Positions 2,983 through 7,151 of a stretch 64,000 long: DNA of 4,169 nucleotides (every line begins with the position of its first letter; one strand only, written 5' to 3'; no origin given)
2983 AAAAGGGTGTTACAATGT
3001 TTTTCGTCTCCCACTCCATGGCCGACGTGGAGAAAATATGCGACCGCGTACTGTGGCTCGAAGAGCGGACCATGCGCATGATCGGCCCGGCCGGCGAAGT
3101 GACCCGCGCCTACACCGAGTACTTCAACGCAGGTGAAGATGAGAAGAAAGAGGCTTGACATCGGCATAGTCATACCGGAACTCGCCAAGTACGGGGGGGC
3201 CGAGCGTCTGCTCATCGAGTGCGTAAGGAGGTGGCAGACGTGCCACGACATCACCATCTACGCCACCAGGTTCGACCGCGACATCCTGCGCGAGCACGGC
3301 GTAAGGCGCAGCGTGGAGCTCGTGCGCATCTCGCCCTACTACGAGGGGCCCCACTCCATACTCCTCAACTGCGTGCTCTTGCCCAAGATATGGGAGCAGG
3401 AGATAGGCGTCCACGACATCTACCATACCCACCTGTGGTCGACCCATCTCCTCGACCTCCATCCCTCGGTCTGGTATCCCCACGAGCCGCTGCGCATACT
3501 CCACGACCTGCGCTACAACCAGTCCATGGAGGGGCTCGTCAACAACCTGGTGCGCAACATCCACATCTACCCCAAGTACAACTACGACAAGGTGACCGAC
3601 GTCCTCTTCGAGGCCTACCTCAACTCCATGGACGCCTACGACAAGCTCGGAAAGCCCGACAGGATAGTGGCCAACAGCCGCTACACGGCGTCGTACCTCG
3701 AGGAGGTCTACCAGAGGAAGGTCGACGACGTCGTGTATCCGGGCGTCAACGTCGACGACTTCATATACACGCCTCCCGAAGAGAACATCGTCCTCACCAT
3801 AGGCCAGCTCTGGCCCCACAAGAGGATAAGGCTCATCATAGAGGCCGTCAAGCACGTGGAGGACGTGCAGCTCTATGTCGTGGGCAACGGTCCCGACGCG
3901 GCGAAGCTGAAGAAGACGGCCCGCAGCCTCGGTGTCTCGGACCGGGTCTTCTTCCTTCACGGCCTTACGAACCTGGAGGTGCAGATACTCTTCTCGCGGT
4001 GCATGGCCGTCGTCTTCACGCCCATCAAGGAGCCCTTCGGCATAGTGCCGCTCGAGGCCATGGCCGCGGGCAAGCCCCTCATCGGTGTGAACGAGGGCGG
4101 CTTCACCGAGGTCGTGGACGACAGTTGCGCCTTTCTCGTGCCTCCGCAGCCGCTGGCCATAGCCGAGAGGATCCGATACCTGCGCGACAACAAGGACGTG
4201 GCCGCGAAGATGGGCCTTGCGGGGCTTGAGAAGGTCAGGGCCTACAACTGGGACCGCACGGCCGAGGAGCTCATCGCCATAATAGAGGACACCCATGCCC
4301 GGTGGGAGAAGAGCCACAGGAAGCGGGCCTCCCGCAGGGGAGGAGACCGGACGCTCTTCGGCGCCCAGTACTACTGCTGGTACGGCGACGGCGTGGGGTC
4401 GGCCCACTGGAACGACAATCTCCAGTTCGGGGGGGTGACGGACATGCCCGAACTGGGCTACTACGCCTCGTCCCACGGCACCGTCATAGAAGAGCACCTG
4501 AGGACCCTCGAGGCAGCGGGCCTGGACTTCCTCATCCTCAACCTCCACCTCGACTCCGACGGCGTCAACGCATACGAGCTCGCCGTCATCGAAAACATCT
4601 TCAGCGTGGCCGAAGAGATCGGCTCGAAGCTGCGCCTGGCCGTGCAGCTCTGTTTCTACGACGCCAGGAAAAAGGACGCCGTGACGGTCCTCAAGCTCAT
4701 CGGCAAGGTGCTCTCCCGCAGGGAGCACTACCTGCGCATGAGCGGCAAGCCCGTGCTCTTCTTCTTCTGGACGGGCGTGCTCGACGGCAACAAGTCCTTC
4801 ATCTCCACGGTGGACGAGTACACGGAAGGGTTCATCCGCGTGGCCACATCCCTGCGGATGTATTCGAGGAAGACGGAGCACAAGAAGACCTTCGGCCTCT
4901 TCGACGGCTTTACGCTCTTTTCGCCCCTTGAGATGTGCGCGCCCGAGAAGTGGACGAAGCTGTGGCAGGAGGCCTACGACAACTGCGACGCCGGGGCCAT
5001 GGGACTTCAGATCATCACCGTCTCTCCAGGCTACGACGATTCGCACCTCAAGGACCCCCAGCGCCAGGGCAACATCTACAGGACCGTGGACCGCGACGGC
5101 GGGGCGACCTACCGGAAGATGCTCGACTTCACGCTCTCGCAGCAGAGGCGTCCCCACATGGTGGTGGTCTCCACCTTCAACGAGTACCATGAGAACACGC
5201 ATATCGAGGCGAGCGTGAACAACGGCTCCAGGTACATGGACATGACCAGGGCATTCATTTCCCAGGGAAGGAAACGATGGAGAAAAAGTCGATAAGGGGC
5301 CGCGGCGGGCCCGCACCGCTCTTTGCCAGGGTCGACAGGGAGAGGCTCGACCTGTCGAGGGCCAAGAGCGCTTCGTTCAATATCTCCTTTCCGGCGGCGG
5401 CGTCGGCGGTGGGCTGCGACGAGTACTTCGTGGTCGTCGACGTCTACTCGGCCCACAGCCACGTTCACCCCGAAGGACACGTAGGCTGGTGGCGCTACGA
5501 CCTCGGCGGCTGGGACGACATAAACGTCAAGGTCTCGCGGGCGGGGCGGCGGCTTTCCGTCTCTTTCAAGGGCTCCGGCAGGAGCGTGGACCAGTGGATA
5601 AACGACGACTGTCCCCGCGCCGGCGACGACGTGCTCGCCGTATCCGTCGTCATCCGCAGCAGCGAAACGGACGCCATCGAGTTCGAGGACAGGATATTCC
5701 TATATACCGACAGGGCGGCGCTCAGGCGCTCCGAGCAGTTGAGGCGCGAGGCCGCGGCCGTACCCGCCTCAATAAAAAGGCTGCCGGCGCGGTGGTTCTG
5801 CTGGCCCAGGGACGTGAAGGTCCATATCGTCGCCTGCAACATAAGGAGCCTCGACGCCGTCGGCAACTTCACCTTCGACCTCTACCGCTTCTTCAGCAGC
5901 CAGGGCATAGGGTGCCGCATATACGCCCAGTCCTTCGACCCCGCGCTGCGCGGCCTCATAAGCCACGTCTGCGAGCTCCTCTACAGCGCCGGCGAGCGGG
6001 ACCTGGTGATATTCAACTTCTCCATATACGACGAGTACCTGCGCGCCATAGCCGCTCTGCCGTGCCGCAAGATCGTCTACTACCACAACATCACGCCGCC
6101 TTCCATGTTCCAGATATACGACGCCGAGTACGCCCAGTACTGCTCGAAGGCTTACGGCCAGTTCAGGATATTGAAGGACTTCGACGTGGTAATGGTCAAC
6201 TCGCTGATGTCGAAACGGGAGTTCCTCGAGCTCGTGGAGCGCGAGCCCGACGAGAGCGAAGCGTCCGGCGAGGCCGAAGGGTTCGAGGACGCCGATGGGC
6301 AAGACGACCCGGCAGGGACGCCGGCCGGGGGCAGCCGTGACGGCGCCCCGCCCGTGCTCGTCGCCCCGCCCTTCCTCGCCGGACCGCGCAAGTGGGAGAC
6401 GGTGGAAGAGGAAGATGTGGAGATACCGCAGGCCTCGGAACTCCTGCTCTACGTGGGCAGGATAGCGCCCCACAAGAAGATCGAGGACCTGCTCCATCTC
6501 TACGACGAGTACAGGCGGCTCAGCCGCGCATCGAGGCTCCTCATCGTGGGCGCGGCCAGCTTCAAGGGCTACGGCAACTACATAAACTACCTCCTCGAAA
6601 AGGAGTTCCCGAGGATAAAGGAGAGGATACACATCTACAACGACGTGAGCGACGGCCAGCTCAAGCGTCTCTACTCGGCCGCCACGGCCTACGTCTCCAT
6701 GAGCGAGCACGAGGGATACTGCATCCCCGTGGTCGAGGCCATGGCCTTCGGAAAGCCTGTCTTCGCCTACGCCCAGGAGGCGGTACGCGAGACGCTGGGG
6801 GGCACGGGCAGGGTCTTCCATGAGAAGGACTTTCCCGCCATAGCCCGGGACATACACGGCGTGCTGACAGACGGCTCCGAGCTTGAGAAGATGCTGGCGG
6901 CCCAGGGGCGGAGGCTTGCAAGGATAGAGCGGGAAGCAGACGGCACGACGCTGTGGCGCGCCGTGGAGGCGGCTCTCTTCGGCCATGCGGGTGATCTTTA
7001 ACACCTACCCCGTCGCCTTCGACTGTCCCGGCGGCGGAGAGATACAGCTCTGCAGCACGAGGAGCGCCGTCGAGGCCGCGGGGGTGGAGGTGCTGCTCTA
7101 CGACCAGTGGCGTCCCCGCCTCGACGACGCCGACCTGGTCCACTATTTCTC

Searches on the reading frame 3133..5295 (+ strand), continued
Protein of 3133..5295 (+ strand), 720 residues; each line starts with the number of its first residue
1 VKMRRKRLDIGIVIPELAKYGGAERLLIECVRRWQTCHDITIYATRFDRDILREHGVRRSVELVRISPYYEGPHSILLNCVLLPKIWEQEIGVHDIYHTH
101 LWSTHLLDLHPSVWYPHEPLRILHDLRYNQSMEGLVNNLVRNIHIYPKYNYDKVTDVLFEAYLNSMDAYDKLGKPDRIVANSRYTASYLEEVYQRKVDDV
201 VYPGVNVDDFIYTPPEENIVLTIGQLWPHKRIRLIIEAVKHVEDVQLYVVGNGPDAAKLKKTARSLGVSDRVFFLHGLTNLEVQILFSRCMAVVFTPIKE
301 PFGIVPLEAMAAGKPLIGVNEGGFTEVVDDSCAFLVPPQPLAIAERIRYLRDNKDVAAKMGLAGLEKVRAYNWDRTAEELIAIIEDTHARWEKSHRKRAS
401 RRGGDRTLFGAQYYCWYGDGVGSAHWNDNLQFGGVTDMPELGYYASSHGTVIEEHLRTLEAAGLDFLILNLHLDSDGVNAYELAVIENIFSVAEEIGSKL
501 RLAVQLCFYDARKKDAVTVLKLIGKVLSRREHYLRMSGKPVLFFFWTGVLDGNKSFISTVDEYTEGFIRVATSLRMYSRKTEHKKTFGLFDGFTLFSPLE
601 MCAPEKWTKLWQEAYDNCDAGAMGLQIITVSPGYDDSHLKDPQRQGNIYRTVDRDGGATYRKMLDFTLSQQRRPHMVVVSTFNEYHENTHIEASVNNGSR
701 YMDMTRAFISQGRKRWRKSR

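Call 35: find_encoding_contigs(protein=P0221, flank=10000, max_places=1)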
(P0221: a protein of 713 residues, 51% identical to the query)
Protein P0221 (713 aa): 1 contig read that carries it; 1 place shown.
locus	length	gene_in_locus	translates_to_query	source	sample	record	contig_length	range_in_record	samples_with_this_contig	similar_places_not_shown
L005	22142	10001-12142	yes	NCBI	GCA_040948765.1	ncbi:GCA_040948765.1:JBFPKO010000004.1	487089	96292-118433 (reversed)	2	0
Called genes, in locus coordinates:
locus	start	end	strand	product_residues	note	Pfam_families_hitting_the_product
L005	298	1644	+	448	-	PF04055:Radical_SAM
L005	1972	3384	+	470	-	PF16317:Glyco_hydro_99 (weak)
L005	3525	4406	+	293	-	PF05050:Methyltransf_21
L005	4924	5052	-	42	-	-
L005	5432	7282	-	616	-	PF16317:Glyco_hydro_99 (faint), PF14307:Glyco_tran_WbsX (weak)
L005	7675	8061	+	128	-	-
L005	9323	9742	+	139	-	-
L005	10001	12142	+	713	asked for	PF13439:Glyco_transf_4, PF00534:Glycos_transf_1, PF13524:Glyco_trans_1_2, PF13692:Glyco_trans_1_4, PF16317:Glyco_hydro_99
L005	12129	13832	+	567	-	PF00534:Glycos_transf_1, PF13692:Glyco_trans_1_4, PF13524:Glyco_trans_1_2 (weak)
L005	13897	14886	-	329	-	PF13439:Glyco_transf_4 (faint), PF00534:Glycos_transf_1, PF13692:Glyco_trans_1_4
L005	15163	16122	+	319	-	PF01073:3Beta_HSD, PF01370:Epimerase, PF02719:Polysacc_synt_2 (weak), PF04321:RmlD_sub_bind, PF13460:NAD_binding_10, PF16363:GDP_Man_Dehyd, PF07993:NAD_binding_4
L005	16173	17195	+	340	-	PF00953:Glycos_transf_4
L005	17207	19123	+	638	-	PF13727:CoA_binding_3 (weak), PF01408:GFO_IDH_MocA (faint), PF00106:adh_short (weak), PF01073:3Beta_HSD, PF01370:Epimerase, PF02719:Polysacc_synt_2, PF04321:RmlD_sub_bind, PF16363:GDP_Man_Dehyd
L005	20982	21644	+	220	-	PF08378:NERD (weak)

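Call 36: find_encoding_contigs(protein=P0162, flank=10000, max_places=1)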
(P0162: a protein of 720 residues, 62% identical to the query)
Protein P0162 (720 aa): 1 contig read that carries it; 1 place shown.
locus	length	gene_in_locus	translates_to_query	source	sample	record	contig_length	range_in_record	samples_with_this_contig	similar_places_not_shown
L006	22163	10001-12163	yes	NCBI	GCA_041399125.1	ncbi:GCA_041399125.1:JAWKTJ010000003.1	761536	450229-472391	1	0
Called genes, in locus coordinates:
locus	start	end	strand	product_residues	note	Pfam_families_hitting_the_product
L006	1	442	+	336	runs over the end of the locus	PF07963:N_methyl (weak), PF07596:SBP_bac_10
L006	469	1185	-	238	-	PF16036:Chalcone_3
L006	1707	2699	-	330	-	PF07963:N_methyl, PF07596:SBP_bac_10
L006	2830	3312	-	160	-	-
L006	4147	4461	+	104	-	-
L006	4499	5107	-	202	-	-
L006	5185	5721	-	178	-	PF00160:Pro_isomerase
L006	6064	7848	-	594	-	PF13231:PMT_2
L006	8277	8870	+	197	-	PF01061:ABC2_membrane (weak)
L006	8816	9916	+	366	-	PF00005:ABC_tran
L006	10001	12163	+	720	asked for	PF13439:Glyco_transf_4, PF20706:GT4-conflict, PF00534:Glycos_transf_1, PF13692:Glyco_trans_1_4, PF13524:Glyco_trans_1_2, PF16317:Glyco_hydro_99, PF03659:Glyco_hydro_71 (weak), PF14307:Glyco_tran_WbsX (faint)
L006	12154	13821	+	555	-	PF00534:Glycos_transf_1, PF13692:Glyco_trans_1_4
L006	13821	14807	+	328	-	PF13439:Glyco_transf_4 (weak), PF00534:Glycos_transf_1, PF13692:Glyco_trans_1_4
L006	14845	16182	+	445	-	-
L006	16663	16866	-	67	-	-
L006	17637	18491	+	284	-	PF00702:Hydrolase, PF13344:Hydrolase_6, PF13419:HAD_2 (weak), PF13242:Hydrolase_like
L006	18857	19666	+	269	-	-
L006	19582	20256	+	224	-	PF00404:Dockerin_1 (faint)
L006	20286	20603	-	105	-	-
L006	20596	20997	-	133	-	-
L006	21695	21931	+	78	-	-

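Call 64: predict_structure(alignment_id=A3)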
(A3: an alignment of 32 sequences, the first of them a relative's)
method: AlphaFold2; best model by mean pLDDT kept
length: 718 residues; sequences in the alignment: 32
mean_pLDDT: 87.0   pTM: 0.64
mean pLDDT of the five models: 87.0, 83.0, 81.9, 81.1, 77.5
residues with pLDDT >= 90: 351; 70-90: 316; 50-70: 39; < 50: 12
segments of 3 or more residues with pLDDT < 50: 395-401
pLDDT, mean of each block of 10 residues (from residue 1): 77 75 87 94 87 89 90 87 87 86 78 84 83 77 82 88 86 88 90 91 89 89 89 95 94 92 96 88 93 92 92 95 94 94 97 95 95 95 90 52 81 77 65 75 84 90 95 89 93 95 91 94 93 93 88 88 94 81 87 83 89 86 89 78 71 89 93 87 65 87 94 71
secondary structure, 60 per line:
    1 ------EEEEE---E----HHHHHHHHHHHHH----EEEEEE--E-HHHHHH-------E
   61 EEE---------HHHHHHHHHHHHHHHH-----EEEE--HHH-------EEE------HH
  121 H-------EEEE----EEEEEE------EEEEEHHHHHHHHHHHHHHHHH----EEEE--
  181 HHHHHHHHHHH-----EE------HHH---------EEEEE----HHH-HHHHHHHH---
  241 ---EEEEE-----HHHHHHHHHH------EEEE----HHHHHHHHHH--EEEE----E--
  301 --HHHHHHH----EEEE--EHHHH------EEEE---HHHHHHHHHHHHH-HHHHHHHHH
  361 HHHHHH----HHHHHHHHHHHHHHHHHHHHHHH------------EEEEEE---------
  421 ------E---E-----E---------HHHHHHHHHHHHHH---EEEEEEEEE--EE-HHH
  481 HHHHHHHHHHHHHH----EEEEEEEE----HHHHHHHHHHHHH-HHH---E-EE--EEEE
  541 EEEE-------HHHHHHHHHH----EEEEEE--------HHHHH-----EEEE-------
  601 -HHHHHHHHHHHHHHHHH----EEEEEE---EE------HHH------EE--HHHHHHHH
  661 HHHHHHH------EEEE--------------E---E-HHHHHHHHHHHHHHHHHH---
elements in order (helices of 4 or more, strands of 3 or more residues): E7-11 H20-32 E37-42 H47-52 E60-63 H73-88 E94-97 E110-112 E129-132 E137-142 E149-153 H154-170 E175-178 H181-191 E217-221 H230-237 E244-248 H254-263 E270-273 H278-287 E290-293 H303-309 E314-317 H321-324 E331-334 H338-350 H352-366 H371-393 E406-411 H447-460 E464-472 H478-494 E499-506 H511-523 E537-544 H552-561 E566-571 H580-584 E590-593 H602-618 E623-628 H653-667 E674-677 H698-715

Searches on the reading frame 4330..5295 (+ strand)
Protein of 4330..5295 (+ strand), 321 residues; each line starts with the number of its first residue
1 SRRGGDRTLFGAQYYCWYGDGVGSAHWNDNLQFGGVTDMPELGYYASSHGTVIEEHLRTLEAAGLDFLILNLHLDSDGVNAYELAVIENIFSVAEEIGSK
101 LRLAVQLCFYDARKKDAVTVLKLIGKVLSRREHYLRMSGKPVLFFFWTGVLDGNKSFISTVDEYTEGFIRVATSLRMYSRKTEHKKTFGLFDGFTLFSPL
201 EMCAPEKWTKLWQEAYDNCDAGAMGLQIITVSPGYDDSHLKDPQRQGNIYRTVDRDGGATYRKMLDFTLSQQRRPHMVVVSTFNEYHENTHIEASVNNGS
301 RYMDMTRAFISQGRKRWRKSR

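Call 11: search_solved_structures(query=window:4330-5295:+, max_evalue=1, show_alignments=2)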
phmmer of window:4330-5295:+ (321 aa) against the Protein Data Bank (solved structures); distinct sequences matched with E-value up to 1: 7.
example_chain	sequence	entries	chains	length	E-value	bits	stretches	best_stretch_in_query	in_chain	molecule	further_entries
6zdc_A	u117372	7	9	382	6.4e-08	35.6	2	226-297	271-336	Glycoprotein endo-alpha-1,2-mannosidase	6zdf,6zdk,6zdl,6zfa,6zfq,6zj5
6zfn_AAA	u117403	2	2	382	1.7e-07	34.2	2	226-297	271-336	Glycoprotein endo-alpha-1,2-mannosidase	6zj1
4acy_A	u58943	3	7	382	1.4e-06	31.2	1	38-298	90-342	ENDO-ALPHA-MANNOSIDASE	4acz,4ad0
4acz_B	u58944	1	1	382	1.7e-06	30.9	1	39-298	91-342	ENDO-ALPHA-MANNOSIDASE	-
4ad1_A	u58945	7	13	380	7.9e-06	28.7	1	39-298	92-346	GLYCOSYL HYDROLASE FAMILY 71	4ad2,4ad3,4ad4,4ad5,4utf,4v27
5lyr_A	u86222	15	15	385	8.2e-06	28.7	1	39-298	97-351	Glycosyl hydrolase family 71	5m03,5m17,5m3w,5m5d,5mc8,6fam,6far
4v28_A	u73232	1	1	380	2.1e-05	27.3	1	39-298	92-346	GLYCOSYL HYDROLASE FAMILY 71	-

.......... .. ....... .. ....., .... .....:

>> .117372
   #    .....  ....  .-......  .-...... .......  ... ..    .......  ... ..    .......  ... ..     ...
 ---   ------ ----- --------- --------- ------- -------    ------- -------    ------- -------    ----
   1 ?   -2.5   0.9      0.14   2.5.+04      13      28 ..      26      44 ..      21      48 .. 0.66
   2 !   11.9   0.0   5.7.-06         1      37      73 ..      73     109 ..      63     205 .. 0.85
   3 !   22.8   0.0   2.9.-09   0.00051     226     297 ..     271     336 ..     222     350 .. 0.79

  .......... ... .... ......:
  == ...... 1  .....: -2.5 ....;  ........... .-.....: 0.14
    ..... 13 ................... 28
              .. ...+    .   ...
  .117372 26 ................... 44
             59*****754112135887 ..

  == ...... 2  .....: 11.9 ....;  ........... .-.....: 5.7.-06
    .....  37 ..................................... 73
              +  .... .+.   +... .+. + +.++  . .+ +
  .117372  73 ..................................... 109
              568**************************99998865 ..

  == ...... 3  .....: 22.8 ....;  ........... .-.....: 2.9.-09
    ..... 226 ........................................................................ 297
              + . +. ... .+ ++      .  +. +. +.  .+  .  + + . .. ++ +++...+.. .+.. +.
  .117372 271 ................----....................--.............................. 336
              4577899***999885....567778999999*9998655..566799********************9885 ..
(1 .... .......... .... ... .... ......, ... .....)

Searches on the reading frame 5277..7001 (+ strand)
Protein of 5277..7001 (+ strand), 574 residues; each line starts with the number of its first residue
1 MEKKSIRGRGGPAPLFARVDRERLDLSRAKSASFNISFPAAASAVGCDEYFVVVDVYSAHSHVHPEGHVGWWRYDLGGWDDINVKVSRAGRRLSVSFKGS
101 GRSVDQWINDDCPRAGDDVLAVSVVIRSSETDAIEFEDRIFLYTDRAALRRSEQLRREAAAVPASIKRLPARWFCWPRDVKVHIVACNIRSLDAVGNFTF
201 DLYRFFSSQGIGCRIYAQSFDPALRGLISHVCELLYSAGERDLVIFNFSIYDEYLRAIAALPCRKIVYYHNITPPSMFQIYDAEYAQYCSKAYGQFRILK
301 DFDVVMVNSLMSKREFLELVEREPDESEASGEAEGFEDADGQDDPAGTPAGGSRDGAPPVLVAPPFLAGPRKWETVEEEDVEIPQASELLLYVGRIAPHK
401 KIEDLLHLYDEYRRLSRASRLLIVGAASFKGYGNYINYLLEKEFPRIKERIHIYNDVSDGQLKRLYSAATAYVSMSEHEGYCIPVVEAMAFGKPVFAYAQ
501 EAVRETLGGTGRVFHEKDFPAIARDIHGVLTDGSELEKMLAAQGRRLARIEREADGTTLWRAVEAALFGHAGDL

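Call 8: search_protein_families(library=pfam, proteins=[window:5277-7001:+], max_evalue=0.01)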
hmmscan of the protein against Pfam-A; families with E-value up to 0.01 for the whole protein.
window:5277-7001:+ (574 aa): 2 families
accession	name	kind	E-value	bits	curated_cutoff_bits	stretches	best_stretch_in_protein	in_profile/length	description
PF00534.26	Glycos_transf_1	-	1.2e-22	80.8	26.4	1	379-545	7-170/172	Glycosyl transferases group 1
PF13692.12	Glyco_trans_1_4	-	4.5e-16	59.8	27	1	389-532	3-142/142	Glycosyl transferases group 1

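Call 63: search_protein_families(library=ncbifam, proteins=[window:5277-7001:+], max_evalue=0.01)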
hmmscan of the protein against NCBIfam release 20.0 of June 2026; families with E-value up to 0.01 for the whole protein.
window:5277-7001:+ (574 aa): 18 families
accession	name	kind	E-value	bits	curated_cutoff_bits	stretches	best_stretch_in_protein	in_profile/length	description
TIGR04047.1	MSMEG_0565_glyc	hypoth_equivalog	2.2e-13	50.1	259.85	1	386-534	192-343/373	MSMEG_0565 family glycosyltransferase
NF012028.0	PRK15484.1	subfamily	5.6e-13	48.7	618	1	375-545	181-355/380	lipopolysaccharide N-acetylglucosaminyltransferase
NF041876.1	EPS_EpsE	equivalog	1.7e-10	40.7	400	1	390-546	217-374/389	exopolysaccharide biosynthesis GT4 family glycosyltransferase EpsE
NF053787.1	GlcN_PG_synth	equivalog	1.5e-09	37.2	480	1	372-536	182-330/361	N-acetylglucosaminyl phosphatidylglycerol synthase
TIGR03449.1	mycothiol_MshA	equivalog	8.5e-09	34.8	462.5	1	377-545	210-382/406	D-inositol-3-phosphate glycosyltransferase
TIGR02149.1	glgA_Coryne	subfamily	1e-08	34.7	302.4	1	379-545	196-367/391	glycogen synthase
TIGR04157.1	glyco_rSAM_CFB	subfamily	2.2e-08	33.5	400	1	383-503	223-335/406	TIGR04157 family glycosyltransferase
NF047684.1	TeichurnBiosyTuaC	equivalog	1.9e-06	27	550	1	379-536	211-358/391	teichuronic acid biosynthesis protein TuaC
NF038229.1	Glyco4_Geo_Pelo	equivalog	2.5e-06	26.7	400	1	385-548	159-316/338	GPMC system family 4 glycosyltransferase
TIGR03999.1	thiol_BshA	equivalog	2.8e-06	26.5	273.7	1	378-543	190-349/375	N-acetyl-alpha-D-glucosaminyl L-malate synthase BshA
NF038295.1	EPS_HpsP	equivalog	8.9e-06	24.9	550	1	377-536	197-356/388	hormogonium polysaccharide biosynthesis glycosyltransferase HpsP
NF038255.1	exopoly_VpsD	equivalog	4.7e-05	22.4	300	1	395-497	211-311/381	VpsD family glycosyltransferase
TIGR02919.1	TIGR02919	equivalog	0.00014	20.8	338.3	1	448-553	327-432/438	accessory Sec system glycosylation chaperone GtfB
NF049988.1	MGlcDAGSynMgs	equivalog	0.00017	21.1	400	1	379-498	205-319/398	alpha-monoglucosyldiacylglycerol synthase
TIGR03088.1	stp2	hypoth_equivalog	0.00077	18.6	409.05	1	389-547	196-352/374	TIGR03088 family PEP-CTERM/XrtA system glycosyltransferase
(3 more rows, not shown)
